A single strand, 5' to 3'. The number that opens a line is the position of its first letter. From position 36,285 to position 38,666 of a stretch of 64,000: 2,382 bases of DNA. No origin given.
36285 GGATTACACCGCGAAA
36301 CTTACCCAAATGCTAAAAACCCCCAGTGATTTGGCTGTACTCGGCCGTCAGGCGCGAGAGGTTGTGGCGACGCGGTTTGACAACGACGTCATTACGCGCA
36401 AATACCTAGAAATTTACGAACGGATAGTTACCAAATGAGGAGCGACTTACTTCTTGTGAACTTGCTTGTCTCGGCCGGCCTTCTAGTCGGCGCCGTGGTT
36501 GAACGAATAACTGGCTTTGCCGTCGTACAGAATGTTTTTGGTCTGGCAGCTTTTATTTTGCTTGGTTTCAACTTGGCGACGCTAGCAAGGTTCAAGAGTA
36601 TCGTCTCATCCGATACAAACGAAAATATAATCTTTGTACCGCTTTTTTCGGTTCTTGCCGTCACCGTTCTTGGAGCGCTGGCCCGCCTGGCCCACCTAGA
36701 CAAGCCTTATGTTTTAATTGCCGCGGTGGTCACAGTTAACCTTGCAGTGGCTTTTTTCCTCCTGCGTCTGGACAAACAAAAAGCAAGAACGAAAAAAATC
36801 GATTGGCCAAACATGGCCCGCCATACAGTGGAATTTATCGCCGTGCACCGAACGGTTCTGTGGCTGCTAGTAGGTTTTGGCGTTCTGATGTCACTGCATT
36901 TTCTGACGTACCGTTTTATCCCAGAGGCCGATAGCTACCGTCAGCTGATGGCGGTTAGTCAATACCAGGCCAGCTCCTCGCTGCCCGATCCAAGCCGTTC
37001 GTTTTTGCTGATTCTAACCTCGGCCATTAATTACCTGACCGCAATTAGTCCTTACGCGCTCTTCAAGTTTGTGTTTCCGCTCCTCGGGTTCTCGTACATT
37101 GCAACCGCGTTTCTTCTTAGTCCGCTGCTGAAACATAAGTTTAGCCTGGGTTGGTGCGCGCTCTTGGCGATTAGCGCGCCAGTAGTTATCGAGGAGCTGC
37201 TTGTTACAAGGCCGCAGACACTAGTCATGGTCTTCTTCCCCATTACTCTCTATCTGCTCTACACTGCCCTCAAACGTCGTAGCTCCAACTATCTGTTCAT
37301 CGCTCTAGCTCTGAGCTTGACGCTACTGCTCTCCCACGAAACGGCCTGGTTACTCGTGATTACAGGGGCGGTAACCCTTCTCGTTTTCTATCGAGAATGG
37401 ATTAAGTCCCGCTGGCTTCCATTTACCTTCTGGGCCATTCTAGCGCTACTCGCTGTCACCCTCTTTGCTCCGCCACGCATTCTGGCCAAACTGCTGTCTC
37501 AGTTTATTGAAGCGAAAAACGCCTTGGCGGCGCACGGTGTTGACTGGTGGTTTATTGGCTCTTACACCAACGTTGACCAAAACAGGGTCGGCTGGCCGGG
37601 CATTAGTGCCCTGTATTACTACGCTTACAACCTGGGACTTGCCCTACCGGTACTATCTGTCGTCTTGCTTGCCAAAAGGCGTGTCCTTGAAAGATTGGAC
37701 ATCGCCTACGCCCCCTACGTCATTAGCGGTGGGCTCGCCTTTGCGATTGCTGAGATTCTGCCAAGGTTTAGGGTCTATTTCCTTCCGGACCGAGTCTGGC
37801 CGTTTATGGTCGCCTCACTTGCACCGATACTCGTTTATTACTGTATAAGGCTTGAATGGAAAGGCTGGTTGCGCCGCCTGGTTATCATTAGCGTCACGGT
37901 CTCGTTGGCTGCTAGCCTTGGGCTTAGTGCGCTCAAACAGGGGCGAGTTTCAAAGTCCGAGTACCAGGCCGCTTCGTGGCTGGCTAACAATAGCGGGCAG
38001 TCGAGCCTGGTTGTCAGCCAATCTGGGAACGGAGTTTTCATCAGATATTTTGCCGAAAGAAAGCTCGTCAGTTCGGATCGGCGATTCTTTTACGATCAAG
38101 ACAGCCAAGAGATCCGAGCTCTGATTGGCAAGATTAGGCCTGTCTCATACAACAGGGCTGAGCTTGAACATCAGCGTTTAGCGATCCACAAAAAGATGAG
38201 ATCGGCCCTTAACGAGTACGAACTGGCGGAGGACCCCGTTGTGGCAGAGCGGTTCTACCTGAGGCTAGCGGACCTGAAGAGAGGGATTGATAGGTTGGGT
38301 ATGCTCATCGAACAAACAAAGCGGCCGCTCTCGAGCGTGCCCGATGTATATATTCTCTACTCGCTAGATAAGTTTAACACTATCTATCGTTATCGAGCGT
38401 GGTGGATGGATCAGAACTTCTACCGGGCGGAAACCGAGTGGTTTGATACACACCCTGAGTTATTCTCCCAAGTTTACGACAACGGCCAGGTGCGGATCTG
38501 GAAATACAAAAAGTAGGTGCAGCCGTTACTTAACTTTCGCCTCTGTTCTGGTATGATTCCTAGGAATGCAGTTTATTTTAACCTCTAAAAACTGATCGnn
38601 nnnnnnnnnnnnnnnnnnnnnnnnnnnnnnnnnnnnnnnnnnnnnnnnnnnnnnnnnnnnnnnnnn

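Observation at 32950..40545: GtrB/Dpm1-like GT2 with three candidate GT-C membrane glycosyltransferases, two of them tandem paralogs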

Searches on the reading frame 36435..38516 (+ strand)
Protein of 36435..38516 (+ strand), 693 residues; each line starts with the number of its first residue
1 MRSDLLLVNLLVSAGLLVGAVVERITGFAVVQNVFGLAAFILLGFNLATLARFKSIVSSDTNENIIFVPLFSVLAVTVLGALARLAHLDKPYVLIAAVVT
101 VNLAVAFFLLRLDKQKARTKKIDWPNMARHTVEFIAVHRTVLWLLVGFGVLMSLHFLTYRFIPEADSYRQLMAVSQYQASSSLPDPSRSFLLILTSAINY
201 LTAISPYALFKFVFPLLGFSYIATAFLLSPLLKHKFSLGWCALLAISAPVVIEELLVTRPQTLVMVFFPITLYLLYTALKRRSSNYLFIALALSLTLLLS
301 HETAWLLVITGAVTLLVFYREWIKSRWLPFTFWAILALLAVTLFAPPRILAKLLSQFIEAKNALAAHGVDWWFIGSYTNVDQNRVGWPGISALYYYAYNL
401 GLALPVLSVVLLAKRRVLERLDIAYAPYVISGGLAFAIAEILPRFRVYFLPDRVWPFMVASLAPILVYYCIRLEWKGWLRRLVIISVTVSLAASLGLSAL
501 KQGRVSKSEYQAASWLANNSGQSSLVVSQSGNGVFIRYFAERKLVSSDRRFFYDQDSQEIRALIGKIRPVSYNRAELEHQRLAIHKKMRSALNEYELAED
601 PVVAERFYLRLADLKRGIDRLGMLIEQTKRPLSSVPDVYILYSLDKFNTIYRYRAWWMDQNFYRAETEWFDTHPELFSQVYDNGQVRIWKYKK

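Call 4: search_protein_families(library=pfam, proteins=[window:36435-38516:+], max_evalue=0.1)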
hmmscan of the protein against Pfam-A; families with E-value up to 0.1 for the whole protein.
window:36435-38516:+ (693 aa): 1 family
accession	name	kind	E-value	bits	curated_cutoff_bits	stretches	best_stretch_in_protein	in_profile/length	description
PF13231.12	PMT_2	-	0.0019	18.9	26.1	1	228-346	43-156/160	Dolichyl-phosphate-mannose-protein mannosyltransferase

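Call 5: search_protein_families(library=ncbifam, proteins=[window:36435-38516:+], max_evalue=0.1)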
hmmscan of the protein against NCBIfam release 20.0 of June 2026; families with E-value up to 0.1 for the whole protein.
window:36435-38516:+ (693 aa): 0 families

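Call 9: search_solved_structures(query=window:36435-38516:+, max_evalue=10)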
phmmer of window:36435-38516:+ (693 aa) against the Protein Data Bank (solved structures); distinct sequences matched with E-value up to 10: 1.
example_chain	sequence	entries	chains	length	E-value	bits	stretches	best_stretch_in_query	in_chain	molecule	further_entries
7de9_A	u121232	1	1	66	0.76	11.6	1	652-689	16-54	Transcriptional regulator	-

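Call 12: find_homologous_proteins(query=window:36435-38516:+)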
Query window:36435-38516:+ (693 aa): 2 proteins with E <= 0.001 among 8000 candidates.
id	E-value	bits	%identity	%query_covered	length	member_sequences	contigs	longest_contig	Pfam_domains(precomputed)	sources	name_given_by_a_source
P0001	0.0e+0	1509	100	100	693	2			-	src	-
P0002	3.9e-60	222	30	82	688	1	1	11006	PF13231.13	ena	-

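Call 14: find_homologous_proteins(query=A1)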
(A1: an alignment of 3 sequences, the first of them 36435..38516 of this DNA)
Query A1 (3 sequences) (693 aa, profile of the alignment): 2 proteins with E <= 0.001 among 8000 candidates.
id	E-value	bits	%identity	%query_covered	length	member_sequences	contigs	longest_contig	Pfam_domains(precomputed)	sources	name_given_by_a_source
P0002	0.0e+0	1092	30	82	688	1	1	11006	PF13231.13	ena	-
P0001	0.0e+0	1057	100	100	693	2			-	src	-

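Call 16: find_encoding_contigs(protein=P0002, flank=10000)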
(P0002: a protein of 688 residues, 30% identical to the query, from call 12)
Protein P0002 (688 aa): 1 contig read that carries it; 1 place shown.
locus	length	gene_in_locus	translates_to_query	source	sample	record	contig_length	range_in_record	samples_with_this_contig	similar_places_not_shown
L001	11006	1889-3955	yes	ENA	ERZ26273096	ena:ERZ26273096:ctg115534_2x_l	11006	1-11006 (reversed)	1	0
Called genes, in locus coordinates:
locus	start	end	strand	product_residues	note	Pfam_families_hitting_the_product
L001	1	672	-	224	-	?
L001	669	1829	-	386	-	PF13439:Glyco_transf_4, PF13579:Glyco_trans_4_4, PF00534:Glycos_transf_1, PF13692:Glyco_trans_1_4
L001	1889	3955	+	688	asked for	PF13231:PMT_2 (weak)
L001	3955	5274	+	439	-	PF01943:Polysacc_synt, PF03023:MurJ (faint)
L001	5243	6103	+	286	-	PF00535:Glycos_transf_2, PF10111:Glyco_tranf_2_2 (weak)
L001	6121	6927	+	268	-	PF13489:Methyltransf_23, PF01209:Ubie_methyltran, PF07021:MetW, PF13847:Methyltransf_31, PF08241:Methyltransf_11, PF08242:Methyltransf_12, PF13649:Methyltransf_25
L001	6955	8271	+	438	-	PF00534:Glycos_transf_1, PF13692:Glyco_trans_1_4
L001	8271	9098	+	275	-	PF00535:Glycos_transf_2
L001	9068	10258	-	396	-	PF13439:Glyco_transf_4, PF13579:Glyco_trans_4_4, PF00534:Glycos_transf_1, PF13692:Glyco_trans_1_4, PF13524:Glyco_trans_1_2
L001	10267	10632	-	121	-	PF10066:DUF2304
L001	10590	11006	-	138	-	?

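Call 20: search_protein_representatives(alignment_id=A1)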
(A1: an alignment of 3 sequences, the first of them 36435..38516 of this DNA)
Query: 3 sequences, 668 profile positions. Proteins with E-value up to 0.001 (for the whole library): 460; up to 1e-10: 383; up to 1e-30: 261. The best 150 are listed.
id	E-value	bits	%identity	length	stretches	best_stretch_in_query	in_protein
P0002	0.0e+00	1091.8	-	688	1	1-668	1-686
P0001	0.0e+00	1056.8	-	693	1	1-668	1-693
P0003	1.2e-257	873.3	-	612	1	41-668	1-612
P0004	1.5e-120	420.2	-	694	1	5-666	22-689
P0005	4.7e-109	382.2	-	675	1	9-666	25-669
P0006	1.4e-108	380.7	-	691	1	8-667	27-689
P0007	7.2e-106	371.7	-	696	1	11-667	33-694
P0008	1.9e-104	366.9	-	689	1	41-667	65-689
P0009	2.9e-104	366.4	-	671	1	11-666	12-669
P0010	3.5e-104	366.1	-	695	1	109-666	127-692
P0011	2.0e-103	363.6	-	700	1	111-666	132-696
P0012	2.8e-103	363.1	-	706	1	114-666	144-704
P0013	5.4e-103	362.2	-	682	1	59-667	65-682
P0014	5.1e-102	359.0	-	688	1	39-667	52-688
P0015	8.2e-101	355.0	-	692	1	59-665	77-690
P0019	9.8e-97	341.5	-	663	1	5-666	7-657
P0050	5.6e-83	296.0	-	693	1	53-666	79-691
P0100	1.3e-61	225.4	-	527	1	132-666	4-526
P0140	7.0e-44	166.8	-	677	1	14-554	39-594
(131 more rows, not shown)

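Call 29: search_solved_structures(query=A2, max_evalue=10)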
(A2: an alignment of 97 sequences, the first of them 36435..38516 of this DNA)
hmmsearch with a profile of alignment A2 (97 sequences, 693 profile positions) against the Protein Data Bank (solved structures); distinct sequences matched with E-value up to 10: 24.
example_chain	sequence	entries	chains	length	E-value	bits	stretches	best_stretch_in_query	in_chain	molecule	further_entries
6b85_J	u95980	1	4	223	0.054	15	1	55-159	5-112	TMHC4_R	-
11kc_A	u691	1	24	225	0.067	14.7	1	56-159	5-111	Designed nanoparticle O43-TM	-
2lm2_A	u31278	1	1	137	0.2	13.1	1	32-153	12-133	Neuronal acetylcholine receptor subunit beta-2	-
6snr_A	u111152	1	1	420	0.39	12.2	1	562-640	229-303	Lipid II:glycine glycyltransferase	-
9cfs_A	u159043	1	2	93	1.3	10.4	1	558-625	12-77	Long regulatory protein rop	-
2lly_A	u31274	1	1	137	1.5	10.2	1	31-147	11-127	Neuronal acetylcholine receptor subunit alpha-4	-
2wpq_A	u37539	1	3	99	1.7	10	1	556-640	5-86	TRIMERIC AUTOTRANSPORTER ADHESIN FRAGMENT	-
6kos_A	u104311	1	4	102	1.8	9.9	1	560-631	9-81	SUWA (Super WA20)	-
9vbs_A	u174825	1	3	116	1.9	9.9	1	561-631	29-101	Isoform a of Allophagy receptor allo-1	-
1t3j_A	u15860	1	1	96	2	9.8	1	547-623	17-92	mitofusin 1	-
2maw_A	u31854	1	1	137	3.2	9.1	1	39-114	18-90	Neuronal acetylcholine receptor subunit alpha-7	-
3bck_A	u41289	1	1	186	3.4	9.1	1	532-607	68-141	Disulfide bond protein A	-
1lrz_A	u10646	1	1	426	3.8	8.9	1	543-627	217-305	factor essential for expression of methicillin resistance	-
3bci_A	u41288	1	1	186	3.9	8.8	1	532-610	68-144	Disulfide bond protein A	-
3bd2_A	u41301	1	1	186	4.2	8.7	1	532-610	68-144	Disulfide bond protein A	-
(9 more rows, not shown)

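Call 32: predict_structure(alignment_id=A2)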
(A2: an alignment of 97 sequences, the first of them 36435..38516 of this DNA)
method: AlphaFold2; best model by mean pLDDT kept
length: 693 residues; sequences in the alignment: 97
mean_pLDDT: 91.1   pTM: 0.91
mean pLDDT of the five models: 91.1, 90.0, 90.0, 89.9, 89.3
residues with pLDDT >= 90: 503; 70-90: 161; 50-70: 26; < 50: 3
segments of 3 or more residues with pLDDT < 50: none
pLDDT, mean of each block of 10 residues (from residue 1): 86 97 97 97 91 58 87 90 80 93 89 67 70 82 94 97 96 93 85 96 98 97 88 82 94 97 97 96 93 93 96 97 96 90 84 90 93 94 90 94 93 88 96 97 95 96 92 85 95 96 96 98 95 96 93 92 81 84 97 96 89 89 83 83 96 92 96 97 98 89
secondary structure, 60 per line:
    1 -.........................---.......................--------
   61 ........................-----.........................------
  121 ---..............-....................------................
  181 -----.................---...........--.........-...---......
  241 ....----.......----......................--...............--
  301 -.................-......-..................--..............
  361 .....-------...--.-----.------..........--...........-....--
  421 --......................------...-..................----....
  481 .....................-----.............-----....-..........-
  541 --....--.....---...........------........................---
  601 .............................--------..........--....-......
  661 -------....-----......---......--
elements in order (helices of 4 or more, strands of 3 or more residues): H2-26 H30-52 H61-84 H90-114 H124-137 H139-158 H165-180 H186-202 H206-216 H219-227 H235-244 H249-255 H260-281 H284-298 H302-318 H320-325 H327-344 H347-365 H391-400 H403-413 H415-418 H423-444 H455-472 H477-501 H507-519 E525-528 H530-539 E543-546 H549-553 H557-567 H574-597 H601-629 E638-643 H644-647 H650-653 H655-660 H668-671 E677-682 E686-691

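Call 34: fold_search(model_id=the predicted structure, library=pdb)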
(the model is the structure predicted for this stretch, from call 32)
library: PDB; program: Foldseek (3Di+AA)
matches with E <= 10: 108; with E <= 0.001: 15
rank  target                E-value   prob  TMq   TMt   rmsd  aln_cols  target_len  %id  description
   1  5ogl_A                2.3e-06  1.00  0.40  0.39  11.2       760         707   12  Structure of bacterial oligosaccharyltransferase PglB in complex with an acceptor peptide and an lipid-linked oligosac (released 2017-10-25)
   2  6gxc_A                2.3e-06  1.00  0.39  0.39  11.5       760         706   12  Bacterial oligosaccharyltransferase PglB in complex with an inhibitory peptide and a reactive lipid-linked oligosaccha (released 2018-11-14)
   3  9n9j_I                1.0e-05  1.00  0.41  0.41  11.9       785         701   11  Structure of a GRP94 folding intermediate engaged with a CCDC134- and FKBP11-bound secretory translocon (released 2025-11-19)
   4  8agc_A                1.4e-05  1.00  0.40  0.40  10.9       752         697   12  Structure of yeast oligosaccharylransferase complex with lipid-linked oligosaccharide and non-acceptor peptide bound (released 2022-12-07)
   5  8age_A                1.5e-05  1.00  0.44  0.46  11.8       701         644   13  Structure of yeast oligosaccharylransferase complex with acceptor peptide bound (released 2022-12-07)
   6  3rce_A                1.9e-05  1.00  0.43  0.43  11.5       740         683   12  Bacterial oligosaccharyltransferase PglB (released 2011-06-15)
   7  6s7t_A                2.0e-05  1.00  0.38  0.38  10.0       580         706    9  Cryo-EM structure of human oligosaccharyltransferase complex OST-B (released 2019-12-18)
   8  8pn9_A                2.2e-05  1.00  0.37  0.39  10.7       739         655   12  Structure of human oligosaccharyltransferase OST-A complex bound to NGI-1 (released 2024-05-08)
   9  6s7o_A                2.9e-05  1.00  0.40  0.42  13.7       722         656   12  Cryo-EM structure of human oligosaccharyltransferase complex OST-A (released 2019-12-18)
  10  7oci_F                4.2e-05  1.00  0.40  0.43  13.0       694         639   12  Cryo-EM structure of yeast Ost6p containing oligosaccharyltransferase complex (released 2022-02-16)
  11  8b6l_I                5.2e-05  1.00  0.39  0.40  12.0       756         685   12  Subtomogram average of the human Sec61-TRAP-OSTA-translocon (released 2022-12-07)
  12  6ftg_5                5.2e-05  1.00  0.38  0.41  15.8       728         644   13  Subtomogram average of OST-containing ribosome-translocon complexes from canine rough microsomal membranes (released 2018-03-21)
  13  6ezn_F                1.8e-04  1.00  0.39  0.41  12.7       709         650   12  Cryo-EM structure of the yeast oligosaccharyltransferase (OST) complex (released 2018-01-17)
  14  7zli_A                2.8e-04  1.00  0.28  0.29  19.3       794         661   12  Cryo-EM structure of C-mannosyltransferase CeDPY19, in complex with Dol25-P-Man and bound to CMT2-Fab and anti-Fab nan (released 2023-01-11)
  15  8agb_A                3.6e-04  1.00  0.37  0.39  13.6       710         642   13  Structure of yeast oligosaccharylransferase complex with lipid-linked oligosaccharide bound (released 2022-12-07)
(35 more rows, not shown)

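Call 44: list_cluster_members(proteins=[P0003, P0004, P0005, P0006, P0007, P0009, P0019, P0050, P0100, P0140])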
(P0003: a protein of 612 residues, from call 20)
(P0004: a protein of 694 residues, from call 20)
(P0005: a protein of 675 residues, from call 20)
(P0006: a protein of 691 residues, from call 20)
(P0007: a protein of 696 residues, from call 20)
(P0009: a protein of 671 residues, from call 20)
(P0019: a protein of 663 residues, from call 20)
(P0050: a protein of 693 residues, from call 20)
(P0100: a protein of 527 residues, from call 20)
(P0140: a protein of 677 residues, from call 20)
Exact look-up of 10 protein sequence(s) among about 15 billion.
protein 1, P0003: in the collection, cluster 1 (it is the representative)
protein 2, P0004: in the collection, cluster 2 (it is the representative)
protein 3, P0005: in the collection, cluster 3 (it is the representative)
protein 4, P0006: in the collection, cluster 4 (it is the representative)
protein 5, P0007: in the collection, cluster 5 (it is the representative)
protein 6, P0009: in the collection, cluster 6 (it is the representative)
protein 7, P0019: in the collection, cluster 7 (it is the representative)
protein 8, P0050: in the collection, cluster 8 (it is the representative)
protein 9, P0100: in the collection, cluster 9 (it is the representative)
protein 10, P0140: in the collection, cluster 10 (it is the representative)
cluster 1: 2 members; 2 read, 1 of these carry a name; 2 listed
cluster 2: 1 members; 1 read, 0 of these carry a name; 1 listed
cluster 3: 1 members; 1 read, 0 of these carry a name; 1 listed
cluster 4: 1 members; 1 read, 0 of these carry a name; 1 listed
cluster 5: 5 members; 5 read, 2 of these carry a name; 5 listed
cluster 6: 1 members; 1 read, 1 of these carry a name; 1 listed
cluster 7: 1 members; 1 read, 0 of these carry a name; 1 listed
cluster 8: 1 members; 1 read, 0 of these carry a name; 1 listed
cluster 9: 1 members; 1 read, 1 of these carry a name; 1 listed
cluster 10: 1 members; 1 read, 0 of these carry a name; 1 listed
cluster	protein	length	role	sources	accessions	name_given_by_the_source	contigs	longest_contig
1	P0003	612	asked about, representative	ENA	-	-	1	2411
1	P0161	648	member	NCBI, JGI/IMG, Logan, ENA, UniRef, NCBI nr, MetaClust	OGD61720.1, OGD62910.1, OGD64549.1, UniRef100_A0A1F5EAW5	hypothetical protein A3A71_00640 [Candidatus Berkelbacteria bacterium ... | Glycosyltransferase RgtA/B/C/D-like domain-containing protein n=1 Tax=Candidatus ... | MAG: hypothetical protein A2807_01075 [Candidatus Berkelbacteria bacterium ...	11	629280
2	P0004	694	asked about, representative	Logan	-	-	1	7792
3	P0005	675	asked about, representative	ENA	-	-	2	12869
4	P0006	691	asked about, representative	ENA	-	-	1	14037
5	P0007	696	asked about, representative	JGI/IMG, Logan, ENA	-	-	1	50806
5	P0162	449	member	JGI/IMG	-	hypothetical protein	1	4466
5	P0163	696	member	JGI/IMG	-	hypothetical protein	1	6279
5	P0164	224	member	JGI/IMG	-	-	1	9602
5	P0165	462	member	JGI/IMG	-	-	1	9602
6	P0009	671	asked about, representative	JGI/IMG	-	hypothetical protein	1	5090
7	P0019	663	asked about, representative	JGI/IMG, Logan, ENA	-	-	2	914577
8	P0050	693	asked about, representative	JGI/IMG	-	-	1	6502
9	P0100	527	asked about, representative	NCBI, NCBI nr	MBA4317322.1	MAG: hypothetical protein C0412_02875, partial [Flavobacterium sp.] | hypothetical protein [Flavobacterium sp.]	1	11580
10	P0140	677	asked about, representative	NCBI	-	-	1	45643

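Call 46: find_encoding_contigs(protein=P0019, flank=10000, max_places=2)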
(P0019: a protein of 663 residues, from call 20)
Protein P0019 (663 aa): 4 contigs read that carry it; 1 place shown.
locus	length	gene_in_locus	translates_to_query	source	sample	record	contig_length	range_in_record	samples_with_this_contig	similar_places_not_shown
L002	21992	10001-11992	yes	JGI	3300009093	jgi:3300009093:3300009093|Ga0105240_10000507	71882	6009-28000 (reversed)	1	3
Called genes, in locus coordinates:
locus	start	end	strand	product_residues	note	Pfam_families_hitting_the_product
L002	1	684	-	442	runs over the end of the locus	PF04932:Wzy_C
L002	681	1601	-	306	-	PF00535:Glycos_transf_2, PF10111:Glyco_tranf_2_2 (faint), PF13641:Glyco_tranf_2_3, PF13632:Glyco_trans_2_3 (weak)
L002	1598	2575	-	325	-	PF00535:Glycos_transf_2, PF10111:Glyco_tranf_2_2, PF13641:Glyco_tranf_2_3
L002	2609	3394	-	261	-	PF00535:Glycos_transf_2, PF10111:Glyco_tranf_2_2, PF13506:Glyco_transf_21, PF13641:Glyco_tranf_2_3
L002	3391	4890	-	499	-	PF01943:Polysacc_synt, PF13440:Polysacc_synt_3, PF03023:MurJ (weak)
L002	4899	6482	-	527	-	-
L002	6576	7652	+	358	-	PF13579:Glyco_trans_4_4 (weak), PF02350:Epimerase_2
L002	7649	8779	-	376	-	PF13439:Glyco_transf_4, PF13579:Glyco_trans_4_4, PF00534:Glycos_transf_1, PF13692:Glyco_trans_1_4, PF13524:Glyco_trans_1_2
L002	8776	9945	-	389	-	PF20706:GT4-conflict (faint), PF13439:Glyco_transf_4, PF13579:Glyco_trans_4_4, PF00534:Glycos_transf_1, PF13692:Glyco_trans_1_4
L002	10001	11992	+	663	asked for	PF13231:PMT_2 (weak)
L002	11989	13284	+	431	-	PF01943:Polysacc_synt, PF01554:MatE (faint), PF13440:Polysacc_synt_3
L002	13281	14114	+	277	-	PF00535:Glycos_transf_2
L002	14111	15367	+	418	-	PF00534:Glycos_transf_1, PF13692:Glyco_trans_1_4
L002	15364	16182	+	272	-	PF00535:Glycos_transf_2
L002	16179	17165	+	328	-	PF02353:CMAS, PF05401:NodS, PF13489:Methyltransf_23, PF05175:MTS (weak), PF13847:Methyltransf_31, PF08241:Methyltransf_11, PF08242:Methyltransf_12, PF13649:Methyltransf_25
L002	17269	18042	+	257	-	PF00535:Glycos_transf_2, PF13641:Glyco_tranf_2_3, PF13632:Glyco_trans_2_3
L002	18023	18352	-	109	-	PF10066:DUF2304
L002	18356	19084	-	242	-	PF00535:Glycos_transf_2, PF13641:Glyco_tranf_2_3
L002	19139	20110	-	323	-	PF01073:3Beta_HSD, PF01370:Epimerase, PF02719:Polysacc_synt_2, PF04321:RmlD_sub_bind, PF05368:NmrA (faint), PF13460:NAD_binding_10, PF16363:GDP_Man_Dehyd, PF07993:NAD_binding_4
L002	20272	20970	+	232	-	-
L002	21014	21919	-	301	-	PF04041:Glyco_hydro_130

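Call 47: find_encoding_contigs(protein=P0007, flank=10000, max_places=2)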
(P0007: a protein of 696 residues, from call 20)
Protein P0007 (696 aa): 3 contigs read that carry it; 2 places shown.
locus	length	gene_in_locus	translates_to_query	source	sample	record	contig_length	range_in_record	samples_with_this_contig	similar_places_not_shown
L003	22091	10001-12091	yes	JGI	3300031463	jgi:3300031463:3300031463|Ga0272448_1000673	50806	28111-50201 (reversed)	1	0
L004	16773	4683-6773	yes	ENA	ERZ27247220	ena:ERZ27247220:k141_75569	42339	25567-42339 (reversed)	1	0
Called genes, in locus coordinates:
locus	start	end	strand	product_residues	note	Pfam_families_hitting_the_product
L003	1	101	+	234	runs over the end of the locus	?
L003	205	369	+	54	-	PF00535:Glycos_transf_2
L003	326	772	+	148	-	PF04138:GtrA_DPMS_TM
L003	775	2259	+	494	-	PF00890:FAD_binding_2 (faint), PF01266:DAO (faint), PF01593:Amino_oxidase, PF01946:Thi4 (weak), PF13450:NAD_binding_8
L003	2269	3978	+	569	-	PF13231:PMT_2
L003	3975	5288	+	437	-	PF04932:Wzy_C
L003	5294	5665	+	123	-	PF05635:23S_rRNA_IVP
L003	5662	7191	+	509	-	PF20604:DUF6798 (weak)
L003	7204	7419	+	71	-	-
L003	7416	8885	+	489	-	PF01943:Polysacc_synt, PF13440:Polysacc_synt_3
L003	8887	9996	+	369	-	PF13439:Glyco_transf_4, PF20706:GT4-conflict (weak), PF00534:Glycos_transf_1, PF13692:Glyco_trans_1_4, PF13524:Glyco_trans_1_2 (faint)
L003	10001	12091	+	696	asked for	PF07760:DUF1616 (weak)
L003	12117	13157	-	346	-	PF13489:Methyltransf_23, PF07021:MetW (weak), PF13847:Methyltransf_31, PF08241:Methyltransf_11, PF08242:Methyltransf_12, PF13649:Methyltransf_25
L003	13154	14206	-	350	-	PF00534:Glycos_transf_1, PF13692:Glyco_trans_1_4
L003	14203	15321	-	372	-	PF01041:DegT_DnrJ_EryC1, PF00155:Aminotran_1_2 (weak), PF00266:Aminotran_5 (faint), PF01053:Cys_Met_Meta_PP (weak)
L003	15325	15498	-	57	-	PF00984:UDPG_MGDP_dh (weak)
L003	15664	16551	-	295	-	PF03721:UDPG_MGDP_dh_N, PF00984:UDPG_MGDP_dh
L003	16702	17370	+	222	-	PF00535:Glycos_transf_2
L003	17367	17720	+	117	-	PF10066:DUF2304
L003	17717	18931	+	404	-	PF13439:Glyco_transf_4, PF00534:Glycos_transf_1, PF13692:Glyco_trans_1_4, PF20706:GT4-conflict, PF13524:Glyco_trans_1_2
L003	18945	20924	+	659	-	PF03030:H_PPase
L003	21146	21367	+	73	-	PF11213:DUF3006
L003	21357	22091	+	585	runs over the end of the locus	PF12229:PG_binding_4, PF04294:VanW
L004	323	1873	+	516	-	PF13231:PMT_2 (weak), PF20604:DUF6798 (weak)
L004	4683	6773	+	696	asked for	PF07760:DUF1616 (weak)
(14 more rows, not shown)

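Call 50: find_related_loci(query=A1, collection=genome_contigs, flank=10000)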
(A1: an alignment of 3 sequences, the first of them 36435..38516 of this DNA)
Query A1 (693 aa) in genome_contigs; peptide patterns used: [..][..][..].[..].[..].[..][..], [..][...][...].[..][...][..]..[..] (x = any residue, [..] = any of these).
59 stretches matched a pattern, but none encodes a relative of the query by tblastn (E <= 1e-3).
